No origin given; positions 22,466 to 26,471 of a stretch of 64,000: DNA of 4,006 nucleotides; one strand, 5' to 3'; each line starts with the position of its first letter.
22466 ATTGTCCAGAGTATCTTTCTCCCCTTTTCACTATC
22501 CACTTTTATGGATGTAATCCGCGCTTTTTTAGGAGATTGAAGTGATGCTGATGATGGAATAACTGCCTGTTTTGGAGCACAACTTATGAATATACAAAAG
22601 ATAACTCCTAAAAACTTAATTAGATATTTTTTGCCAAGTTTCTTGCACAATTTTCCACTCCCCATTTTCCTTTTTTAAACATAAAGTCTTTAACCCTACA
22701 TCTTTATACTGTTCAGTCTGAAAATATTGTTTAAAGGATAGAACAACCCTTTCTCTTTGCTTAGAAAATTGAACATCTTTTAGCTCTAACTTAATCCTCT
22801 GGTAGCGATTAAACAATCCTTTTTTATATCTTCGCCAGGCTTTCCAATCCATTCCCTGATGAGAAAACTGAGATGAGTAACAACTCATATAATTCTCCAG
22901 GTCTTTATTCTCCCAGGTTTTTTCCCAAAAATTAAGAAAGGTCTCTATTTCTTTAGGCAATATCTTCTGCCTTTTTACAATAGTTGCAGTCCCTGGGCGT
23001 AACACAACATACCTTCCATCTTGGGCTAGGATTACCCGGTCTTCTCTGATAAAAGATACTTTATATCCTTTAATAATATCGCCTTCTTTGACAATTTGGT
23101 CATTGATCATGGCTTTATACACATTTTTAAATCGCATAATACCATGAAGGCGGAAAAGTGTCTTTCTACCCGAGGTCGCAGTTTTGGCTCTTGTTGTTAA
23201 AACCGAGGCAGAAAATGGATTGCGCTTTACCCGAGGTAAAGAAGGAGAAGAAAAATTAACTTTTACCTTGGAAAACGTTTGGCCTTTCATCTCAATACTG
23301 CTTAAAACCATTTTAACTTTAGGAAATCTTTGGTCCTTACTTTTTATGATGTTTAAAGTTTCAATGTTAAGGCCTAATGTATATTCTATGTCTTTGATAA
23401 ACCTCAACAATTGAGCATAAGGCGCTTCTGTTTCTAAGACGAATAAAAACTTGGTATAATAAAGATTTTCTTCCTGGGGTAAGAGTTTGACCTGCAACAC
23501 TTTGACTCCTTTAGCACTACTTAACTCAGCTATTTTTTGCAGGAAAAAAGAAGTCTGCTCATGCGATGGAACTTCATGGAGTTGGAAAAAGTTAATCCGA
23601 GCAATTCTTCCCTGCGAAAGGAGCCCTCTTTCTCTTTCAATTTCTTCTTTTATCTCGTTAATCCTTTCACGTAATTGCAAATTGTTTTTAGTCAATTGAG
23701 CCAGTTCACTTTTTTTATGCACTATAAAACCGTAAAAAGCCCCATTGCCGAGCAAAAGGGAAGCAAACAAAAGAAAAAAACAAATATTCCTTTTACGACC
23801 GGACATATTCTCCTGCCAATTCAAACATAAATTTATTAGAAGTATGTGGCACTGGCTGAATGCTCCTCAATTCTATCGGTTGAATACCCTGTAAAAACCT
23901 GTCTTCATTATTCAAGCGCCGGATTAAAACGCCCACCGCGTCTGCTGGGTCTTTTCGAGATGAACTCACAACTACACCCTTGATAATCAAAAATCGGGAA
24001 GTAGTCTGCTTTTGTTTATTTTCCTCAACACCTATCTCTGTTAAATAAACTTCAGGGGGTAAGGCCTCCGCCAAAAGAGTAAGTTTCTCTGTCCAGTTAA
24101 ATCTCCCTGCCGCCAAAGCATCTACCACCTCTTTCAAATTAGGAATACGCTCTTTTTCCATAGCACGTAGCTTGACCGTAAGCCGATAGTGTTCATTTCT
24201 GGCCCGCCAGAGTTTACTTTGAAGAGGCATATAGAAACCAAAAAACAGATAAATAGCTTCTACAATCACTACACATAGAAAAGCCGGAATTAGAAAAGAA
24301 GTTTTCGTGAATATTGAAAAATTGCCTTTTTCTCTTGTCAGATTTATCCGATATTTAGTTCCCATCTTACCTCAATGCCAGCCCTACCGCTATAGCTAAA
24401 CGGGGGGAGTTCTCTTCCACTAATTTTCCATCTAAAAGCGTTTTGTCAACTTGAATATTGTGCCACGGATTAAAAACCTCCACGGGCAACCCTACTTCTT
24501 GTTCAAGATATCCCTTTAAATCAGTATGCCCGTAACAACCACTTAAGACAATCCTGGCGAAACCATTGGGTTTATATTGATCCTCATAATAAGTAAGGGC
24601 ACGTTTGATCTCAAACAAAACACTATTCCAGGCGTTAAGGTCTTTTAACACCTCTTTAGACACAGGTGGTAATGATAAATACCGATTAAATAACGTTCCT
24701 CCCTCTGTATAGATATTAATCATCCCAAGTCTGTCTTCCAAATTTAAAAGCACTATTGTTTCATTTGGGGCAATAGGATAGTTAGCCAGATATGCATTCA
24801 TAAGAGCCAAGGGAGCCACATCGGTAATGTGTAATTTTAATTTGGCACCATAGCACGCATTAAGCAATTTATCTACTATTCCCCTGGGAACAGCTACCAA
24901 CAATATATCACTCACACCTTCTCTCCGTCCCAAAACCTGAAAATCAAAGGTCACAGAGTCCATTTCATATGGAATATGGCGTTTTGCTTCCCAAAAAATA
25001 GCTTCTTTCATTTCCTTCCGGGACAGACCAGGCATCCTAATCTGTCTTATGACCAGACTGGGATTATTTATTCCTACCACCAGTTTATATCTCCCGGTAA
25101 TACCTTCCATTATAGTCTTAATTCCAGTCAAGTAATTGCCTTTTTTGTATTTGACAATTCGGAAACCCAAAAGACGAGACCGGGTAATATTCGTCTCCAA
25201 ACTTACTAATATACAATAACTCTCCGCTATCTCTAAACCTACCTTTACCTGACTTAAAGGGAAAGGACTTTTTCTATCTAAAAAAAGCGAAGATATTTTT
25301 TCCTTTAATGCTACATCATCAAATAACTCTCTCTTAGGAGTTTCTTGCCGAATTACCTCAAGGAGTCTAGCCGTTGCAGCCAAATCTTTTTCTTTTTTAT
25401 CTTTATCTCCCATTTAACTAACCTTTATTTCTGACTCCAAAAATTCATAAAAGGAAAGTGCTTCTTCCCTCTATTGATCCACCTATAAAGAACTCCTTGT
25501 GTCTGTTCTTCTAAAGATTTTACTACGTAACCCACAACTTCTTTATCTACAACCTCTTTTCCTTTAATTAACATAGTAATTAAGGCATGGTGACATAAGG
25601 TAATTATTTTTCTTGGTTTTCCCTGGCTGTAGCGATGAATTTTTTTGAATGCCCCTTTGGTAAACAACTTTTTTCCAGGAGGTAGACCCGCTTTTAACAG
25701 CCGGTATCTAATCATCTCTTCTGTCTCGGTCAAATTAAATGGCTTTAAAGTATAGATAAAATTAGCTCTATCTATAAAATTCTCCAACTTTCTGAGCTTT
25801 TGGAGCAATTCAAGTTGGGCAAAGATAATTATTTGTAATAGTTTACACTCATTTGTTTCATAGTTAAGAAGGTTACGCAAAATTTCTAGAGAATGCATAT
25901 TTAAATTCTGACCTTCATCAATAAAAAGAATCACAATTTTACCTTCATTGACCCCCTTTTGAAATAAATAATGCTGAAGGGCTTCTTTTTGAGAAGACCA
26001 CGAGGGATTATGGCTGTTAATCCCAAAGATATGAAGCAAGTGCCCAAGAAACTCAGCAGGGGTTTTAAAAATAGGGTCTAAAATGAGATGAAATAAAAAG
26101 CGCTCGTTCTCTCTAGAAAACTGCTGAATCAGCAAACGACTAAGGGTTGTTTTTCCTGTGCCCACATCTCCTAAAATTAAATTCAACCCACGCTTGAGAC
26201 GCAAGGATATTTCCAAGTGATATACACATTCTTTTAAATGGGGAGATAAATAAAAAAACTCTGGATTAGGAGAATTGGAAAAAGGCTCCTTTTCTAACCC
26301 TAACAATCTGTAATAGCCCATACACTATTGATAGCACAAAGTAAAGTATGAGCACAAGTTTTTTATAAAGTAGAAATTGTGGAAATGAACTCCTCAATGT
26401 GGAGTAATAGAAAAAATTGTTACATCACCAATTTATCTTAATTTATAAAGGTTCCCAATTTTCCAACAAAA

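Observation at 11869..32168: Candidate integrated pilus-cytochrome system: type IV pilus machinery and OmcS-type nanowire cytochromes in one sigma-54 regulon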

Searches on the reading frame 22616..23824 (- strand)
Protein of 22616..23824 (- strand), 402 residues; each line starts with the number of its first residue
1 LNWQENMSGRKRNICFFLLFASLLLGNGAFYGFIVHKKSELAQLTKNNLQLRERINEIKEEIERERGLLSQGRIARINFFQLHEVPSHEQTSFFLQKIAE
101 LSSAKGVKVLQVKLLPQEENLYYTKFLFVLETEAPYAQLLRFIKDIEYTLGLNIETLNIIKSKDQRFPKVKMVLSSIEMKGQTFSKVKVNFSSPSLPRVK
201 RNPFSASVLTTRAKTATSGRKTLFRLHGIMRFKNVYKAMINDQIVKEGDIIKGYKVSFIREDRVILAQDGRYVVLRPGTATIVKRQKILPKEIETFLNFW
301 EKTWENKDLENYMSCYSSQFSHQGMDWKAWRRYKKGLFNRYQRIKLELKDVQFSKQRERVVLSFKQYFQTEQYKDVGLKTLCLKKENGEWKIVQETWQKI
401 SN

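Call 4: search_protein_families(library=pfam, proteins=[window:22616-23824:-], max_evalue=0.01)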
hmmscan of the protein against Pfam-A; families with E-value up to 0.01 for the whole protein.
window:22616-23824:- (402 aa): 6 families
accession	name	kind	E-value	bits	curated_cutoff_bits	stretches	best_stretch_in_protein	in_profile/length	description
PF24125.1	Cds6_C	-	2.1e-18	67.1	27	1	293-395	2-110/111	Cds6 C-terminal NTF2-like domain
PF13474.12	SnoaL_3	-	8.7e-07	29.8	22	1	293-395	1-114/121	SnoaL-like domain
PF10741.14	T2SSM_b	-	0.0005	20.4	21.7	1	94-148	19-73/111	Type II secretion system (T2SS), protein M subtype b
PF23862.1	CdsD_C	-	0.00059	20.3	27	1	227-271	6-51/56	CdsD C-terminal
PF16537.11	T2SSB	-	0.0023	18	28.4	1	239-271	21-54/60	Type II secretion system protein B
PF04977.20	DivIC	-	0.0065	16.7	28.9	0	34-64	19-49/80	Septum formation initiator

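Call 8: search_protein_families(library=ncbifam, proteins=[window:22616-23824:-], max_evalue=0.01)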
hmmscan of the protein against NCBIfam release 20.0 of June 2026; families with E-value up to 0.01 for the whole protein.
window:22616-23824:- (402 aa): 1 family
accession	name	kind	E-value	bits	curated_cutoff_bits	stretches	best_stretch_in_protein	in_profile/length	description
TIGR02500.1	type_III_yscD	equivalog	9e-05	21.6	86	1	227-275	361-411/413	type III secretion system inner membrane ring subunit SctD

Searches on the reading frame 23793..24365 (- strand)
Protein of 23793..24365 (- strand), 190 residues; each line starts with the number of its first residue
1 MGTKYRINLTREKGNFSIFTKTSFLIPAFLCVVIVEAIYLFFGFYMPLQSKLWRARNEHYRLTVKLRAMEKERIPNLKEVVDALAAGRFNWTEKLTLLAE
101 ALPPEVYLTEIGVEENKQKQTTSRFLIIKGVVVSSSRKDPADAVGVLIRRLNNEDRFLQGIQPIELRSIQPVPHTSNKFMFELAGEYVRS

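Call 5: search_protein_families(library=pfam, proteins=[window:23793-24365:-], max_evalue=0.01)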
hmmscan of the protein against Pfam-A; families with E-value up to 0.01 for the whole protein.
window:23793-24365:- (190 aa): 0 families

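Call 8: search_protein_families(library=ncbifam, proteins=[window:23793-24365:-], max_evalue=0.01)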
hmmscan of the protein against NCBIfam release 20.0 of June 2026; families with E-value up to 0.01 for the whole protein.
window:23793-24365:- (190 aa): 0 families

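Call 66: search_protein_families(library=pfam, proteins=[window:23793-24365:-], max_evalue=0.01)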
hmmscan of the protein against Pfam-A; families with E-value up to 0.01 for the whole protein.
window:23793-24365:- (190 aa): 0 families

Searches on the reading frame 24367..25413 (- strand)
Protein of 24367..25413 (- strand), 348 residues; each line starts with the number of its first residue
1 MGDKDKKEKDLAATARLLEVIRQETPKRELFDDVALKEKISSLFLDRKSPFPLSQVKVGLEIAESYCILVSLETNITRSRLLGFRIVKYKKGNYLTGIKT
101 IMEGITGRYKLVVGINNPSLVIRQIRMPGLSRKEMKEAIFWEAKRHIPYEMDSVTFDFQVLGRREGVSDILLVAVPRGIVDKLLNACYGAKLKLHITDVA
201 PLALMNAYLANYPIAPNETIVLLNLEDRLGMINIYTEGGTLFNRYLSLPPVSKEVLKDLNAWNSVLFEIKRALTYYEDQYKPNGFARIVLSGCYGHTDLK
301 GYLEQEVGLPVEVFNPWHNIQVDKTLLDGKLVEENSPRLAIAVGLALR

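Call 5: search_protein_families(library=pfam, proteins=[window:24367-25413:-], max_evalue=0.01)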
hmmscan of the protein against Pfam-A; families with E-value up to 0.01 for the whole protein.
window:24367-25413:- (348 aa): 1 family
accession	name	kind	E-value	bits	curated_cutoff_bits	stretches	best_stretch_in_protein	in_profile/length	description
PF11104.14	PilM_2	-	1.3e-24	87.3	27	2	108-244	62-206/340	Type IV pilus assembly protein PilM;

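Call 75: search_protein_families(library=ncbifam, proteins=[window:24367-25413:-], max_evalue=0.00001)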
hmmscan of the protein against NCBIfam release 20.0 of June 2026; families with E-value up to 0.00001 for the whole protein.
window:24367-25413:- (348 aa): 2 families
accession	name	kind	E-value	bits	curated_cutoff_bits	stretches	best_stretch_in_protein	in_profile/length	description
NF045709.1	Amuc_1101_fam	equivalog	1.1e-32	113.7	650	2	105-246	66-205/608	Amuc_1101 family PilM-like pilus complex protein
TIGR01175.1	pilM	subfamily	4.1e-32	111.5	133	2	110-246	70-216/348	type IV pilus assembly protein PilM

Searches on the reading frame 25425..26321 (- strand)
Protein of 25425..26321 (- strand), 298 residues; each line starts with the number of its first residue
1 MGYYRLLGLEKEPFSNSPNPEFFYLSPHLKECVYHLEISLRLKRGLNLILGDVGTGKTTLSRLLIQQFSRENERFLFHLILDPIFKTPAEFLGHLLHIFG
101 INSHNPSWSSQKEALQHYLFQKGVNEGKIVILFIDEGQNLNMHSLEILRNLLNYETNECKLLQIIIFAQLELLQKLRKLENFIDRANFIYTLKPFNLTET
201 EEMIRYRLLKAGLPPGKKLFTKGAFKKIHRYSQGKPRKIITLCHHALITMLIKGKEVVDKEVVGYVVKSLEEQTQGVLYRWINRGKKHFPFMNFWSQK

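Call 5: search_protein_families(library=pfam, proteins=[window:25425-26321:-], max_evalue=0.01)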
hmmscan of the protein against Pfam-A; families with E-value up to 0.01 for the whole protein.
window:25425-26321:- (298 aa): 10 families
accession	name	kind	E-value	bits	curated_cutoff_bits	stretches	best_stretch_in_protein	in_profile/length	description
PF13401.12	AAA_22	-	1.3e-18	68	27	1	44-176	5-130/130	AAA domain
PF01637.24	ATPase_2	-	2.8e-05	24.5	33.2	1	46-242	22-225/225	ATPase domain predominantly from Archaea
PF13191.12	AAA_16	-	6.7e-05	23.9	32.6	1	46-154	26-158/167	AAA ATPase domain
PF00004.35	AAA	-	0.00042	21.2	21.2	1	48-164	2-104/131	ATPase family associated with various cellular activities (AAA)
PF13173.12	AAA_14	-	0.00055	20.4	27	0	47-199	5-127/129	AAA domain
PF13476.12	AAA_23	-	0.0006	20.9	27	0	36-60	11-35/201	AAA domain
PF20720.3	nSTAND3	-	0.0029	17.8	27.2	0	44-75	17-48/155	Novel STAND NTPase 3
PF07728.20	AAA_5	-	0.0041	17.6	22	0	48-156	3-94/139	AAA domain (dynein-related subfamily)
PF24883.2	NPHP3_N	-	0.0057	17.3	24.8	0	48-78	26-56/164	Nephrocystin 3, N-terminal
PF13166.12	AAA_13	-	0.007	15.5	36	0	46-71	18-43/713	AAA domain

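Call 8: search_protein_families(library=ncbifam, proteins=[window:25425-26321:-], max_evalue=0.01)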
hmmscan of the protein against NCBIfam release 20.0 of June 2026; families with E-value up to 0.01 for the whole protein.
window:25425-26321:- (298 aa): 6 families
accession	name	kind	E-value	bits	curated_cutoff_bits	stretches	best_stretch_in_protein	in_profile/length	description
TIGR03015.1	pepcterm_ATPase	hypoth_equivalog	4e-46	157.6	324.5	1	3-272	2-268/269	XrtA/PEP-CTERM system-associated ATPase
NF047389.1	ATPase_Sll1717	subfamily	0.0001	21.5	75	0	224-269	305-348/454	P-loop ATPase, Sll1717 family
TIGR02928.1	TIGR02928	subfamily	0.00011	21.1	181.3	1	40-177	35-183/366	orc1/cdc6 family replication initiation protein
NF001624.0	PRK00411.1-2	subfamily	0.00082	18.3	354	1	22-214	29-223/374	ORC1-type DNA replication protein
NF041000.1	ATPase_ComGA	equivalog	0.005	15.9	300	1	37-91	121-174/267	competence type IV pilus ATPase ComGA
NF011289.0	PRK14700.1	equivalog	0.01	15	570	0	185-263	29-108/300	recombination factor protein RarA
